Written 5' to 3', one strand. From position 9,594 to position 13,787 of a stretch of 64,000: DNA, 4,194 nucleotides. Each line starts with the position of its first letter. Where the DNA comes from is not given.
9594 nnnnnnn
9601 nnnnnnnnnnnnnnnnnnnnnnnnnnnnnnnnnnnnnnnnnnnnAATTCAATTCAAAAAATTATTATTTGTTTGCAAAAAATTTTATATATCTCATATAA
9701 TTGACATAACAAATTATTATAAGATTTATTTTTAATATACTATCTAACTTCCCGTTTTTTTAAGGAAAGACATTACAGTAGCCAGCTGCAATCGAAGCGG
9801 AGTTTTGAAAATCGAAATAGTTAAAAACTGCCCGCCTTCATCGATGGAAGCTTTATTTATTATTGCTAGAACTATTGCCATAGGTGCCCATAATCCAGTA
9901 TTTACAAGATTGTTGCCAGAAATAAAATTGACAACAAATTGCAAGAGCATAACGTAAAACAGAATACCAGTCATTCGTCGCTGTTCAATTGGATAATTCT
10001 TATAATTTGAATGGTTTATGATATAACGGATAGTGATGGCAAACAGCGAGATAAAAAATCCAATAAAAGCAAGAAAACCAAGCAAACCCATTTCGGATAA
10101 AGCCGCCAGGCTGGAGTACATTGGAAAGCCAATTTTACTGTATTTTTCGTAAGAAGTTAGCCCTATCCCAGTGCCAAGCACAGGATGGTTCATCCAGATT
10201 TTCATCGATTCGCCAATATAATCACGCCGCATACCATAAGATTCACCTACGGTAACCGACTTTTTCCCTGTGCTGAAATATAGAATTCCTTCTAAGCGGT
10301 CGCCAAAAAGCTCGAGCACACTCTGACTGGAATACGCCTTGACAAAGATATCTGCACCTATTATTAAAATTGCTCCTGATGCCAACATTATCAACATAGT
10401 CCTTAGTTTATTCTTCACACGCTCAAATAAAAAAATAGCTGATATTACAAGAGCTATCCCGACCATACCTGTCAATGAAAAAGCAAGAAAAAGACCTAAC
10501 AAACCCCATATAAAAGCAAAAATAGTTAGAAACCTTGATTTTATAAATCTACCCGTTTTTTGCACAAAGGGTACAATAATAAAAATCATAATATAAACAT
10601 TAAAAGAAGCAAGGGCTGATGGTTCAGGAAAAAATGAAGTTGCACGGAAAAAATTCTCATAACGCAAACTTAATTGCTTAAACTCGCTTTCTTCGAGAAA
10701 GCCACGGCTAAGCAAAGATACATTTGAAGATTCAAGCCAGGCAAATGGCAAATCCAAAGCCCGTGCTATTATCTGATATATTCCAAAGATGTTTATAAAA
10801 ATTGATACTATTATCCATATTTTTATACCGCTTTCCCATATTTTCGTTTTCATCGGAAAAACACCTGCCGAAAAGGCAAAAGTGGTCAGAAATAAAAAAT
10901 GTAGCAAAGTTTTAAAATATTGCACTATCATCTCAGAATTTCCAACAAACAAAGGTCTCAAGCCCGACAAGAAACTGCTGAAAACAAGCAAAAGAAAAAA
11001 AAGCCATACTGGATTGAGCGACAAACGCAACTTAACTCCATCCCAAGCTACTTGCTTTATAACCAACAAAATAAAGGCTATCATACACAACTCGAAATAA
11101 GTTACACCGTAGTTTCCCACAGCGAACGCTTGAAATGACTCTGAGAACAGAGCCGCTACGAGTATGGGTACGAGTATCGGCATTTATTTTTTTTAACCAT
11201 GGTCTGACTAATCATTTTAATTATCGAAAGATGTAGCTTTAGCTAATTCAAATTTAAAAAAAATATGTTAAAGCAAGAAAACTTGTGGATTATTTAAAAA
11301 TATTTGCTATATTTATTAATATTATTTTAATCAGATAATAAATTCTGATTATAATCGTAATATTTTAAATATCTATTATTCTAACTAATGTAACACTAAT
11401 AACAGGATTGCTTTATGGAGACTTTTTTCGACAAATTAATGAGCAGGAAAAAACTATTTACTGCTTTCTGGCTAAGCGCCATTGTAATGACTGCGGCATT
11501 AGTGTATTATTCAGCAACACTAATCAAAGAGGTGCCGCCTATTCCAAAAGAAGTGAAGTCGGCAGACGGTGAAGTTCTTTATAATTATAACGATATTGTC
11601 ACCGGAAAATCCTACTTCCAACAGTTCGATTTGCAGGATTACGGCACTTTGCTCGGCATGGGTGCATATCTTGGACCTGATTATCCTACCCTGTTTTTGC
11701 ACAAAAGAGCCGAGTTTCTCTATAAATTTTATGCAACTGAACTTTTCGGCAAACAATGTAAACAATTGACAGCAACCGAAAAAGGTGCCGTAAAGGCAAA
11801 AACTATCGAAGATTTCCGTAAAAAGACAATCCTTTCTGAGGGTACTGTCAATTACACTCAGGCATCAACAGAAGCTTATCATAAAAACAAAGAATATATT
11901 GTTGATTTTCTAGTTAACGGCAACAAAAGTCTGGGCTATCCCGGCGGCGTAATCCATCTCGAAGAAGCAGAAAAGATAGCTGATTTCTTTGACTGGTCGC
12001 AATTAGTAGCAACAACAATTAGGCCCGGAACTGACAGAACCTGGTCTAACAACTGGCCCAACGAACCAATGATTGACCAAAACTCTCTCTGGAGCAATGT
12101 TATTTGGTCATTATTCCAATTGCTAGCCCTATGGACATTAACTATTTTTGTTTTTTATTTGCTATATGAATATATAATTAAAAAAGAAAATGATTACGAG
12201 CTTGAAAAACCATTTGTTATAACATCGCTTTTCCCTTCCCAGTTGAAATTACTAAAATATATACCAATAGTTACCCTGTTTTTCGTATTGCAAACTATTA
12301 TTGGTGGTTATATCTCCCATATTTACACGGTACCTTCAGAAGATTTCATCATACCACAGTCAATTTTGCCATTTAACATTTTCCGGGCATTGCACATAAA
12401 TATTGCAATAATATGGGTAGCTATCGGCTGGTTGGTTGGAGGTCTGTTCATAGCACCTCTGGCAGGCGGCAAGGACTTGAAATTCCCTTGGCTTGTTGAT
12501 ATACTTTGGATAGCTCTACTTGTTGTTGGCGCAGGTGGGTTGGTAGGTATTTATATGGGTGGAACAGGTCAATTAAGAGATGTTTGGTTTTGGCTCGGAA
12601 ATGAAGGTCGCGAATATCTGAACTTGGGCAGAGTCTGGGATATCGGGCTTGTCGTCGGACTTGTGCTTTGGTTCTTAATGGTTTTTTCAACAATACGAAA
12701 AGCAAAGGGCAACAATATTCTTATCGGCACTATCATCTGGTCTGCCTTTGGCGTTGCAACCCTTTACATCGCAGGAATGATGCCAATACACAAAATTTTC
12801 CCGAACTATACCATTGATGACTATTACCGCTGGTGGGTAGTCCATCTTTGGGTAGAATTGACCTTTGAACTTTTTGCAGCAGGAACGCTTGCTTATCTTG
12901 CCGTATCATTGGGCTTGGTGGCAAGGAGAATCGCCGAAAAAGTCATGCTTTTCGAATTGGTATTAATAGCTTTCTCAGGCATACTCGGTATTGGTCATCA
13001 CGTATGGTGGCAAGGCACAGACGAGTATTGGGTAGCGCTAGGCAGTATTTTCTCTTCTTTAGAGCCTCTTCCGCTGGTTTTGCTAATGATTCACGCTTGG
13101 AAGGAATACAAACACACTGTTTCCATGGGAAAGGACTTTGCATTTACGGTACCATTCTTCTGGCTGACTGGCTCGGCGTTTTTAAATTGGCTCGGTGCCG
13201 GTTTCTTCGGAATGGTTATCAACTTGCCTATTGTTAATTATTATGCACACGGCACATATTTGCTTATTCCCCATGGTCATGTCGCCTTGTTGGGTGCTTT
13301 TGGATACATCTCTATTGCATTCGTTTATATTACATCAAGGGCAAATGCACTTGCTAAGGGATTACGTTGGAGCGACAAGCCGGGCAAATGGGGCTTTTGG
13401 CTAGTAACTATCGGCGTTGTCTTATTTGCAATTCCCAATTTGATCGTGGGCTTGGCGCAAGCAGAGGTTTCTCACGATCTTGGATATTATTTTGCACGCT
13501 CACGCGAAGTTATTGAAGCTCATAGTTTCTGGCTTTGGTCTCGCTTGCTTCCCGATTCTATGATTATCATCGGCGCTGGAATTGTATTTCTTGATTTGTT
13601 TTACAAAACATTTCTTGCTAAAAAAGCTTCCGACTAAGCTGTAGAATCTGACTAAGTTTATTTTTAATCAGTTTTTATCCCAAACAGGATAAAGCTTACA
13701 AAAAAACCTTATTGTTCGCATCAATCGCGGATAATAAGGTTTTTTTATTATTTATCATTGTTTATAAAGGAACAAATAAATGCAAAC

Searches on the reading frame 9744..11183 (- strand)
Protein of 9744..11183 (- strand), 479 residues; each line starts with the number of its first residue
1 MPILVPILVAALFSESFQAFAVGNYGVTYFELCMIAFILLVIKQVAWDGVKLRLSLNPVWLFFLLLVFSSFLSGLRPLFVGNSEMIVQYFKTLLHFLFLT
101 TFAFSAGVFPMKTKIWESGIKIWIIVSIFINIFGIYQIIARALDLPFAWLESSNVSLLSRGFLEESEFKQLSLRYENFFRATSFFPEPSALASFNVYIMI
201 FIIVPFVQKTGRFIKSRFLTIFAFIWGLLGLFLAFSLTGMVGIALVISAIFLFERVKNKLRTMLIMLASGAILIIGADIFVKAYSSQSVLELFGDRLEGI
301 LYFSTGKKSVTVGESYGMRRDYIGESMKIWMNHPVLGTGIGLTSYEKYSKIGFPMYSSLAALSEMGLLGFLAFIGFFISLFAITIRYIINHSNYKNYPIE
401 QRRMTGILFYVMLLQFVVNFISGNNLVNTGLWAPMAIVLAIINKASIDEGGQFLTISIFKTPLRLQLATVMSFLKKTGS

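Call 23: search_protein_families(library=pfam, proteins=[window:9744-11183:-], max_evalue=0.001)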
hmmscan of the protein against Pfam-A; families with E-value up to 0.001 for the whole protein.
window:9744-11183:- (479 aa): 1 family
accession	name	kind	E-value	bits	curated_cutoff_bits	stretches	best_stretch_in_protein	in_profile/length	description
PF04932.20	Wzy_C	-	4.7e-07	30.1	31.7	1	222-374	1-149/149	O-Antigen ligase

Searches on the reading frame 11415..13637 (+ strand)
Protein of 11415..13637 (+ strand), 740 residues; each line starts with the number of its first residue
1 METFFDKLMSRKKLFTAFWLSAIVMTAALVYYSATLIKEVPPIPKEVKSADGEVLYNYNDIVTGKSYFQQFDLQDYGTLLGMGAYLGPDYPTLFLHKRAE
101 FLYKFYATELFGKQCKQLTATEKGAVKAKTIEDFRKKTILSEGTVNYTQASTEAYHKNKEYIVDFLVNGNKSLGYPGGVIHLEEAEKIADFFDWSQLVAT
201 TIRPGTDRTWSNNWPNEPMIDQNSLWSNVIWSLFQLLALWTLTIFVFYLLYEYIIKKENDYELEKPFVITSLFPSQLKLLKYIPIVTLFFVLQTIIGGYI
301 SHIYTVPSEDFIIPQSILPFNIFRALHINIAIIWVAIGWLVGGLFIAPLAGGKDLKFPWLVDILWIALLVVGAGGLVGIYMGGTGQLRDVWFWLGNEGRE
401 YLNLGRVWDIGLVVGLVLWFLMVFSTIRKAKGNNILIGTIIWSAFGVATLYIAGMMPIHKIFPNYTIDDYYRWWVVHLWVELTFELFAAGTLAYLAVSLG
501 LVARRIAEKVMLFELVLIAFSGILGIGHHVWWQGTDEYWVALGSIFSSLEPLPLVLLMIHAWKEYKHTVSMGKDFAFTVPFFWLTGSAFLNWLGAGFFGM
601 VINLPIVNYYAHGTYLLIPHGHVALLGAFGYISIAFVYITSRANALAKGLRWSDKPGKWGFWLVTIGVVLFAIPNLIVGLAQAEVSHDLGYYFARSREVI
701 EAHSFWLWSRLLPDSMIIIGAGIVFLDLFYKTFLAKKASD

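Call 23: search_protein_families(library=pfam, proteins=[window:11415-13637:+], max_evalue=0.001)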
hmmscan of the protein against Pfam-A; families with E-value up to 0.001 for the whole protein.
window:11415-13637:+ (740 aa): 2 families
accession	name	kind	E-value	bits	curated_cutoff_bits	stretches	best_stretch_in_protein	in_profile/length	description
PF00115.25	COX1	-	1e-61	209.6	34.8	1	280-686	4-408/436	Cytochrome C and Quinol oxidase polypeptide I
PF22085.1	NorB_cytochrome_c-like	-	4.2e-44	151.5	29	1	44-216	1-181/181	Nitric oxide reductase subunit B, cytochrome c-like domain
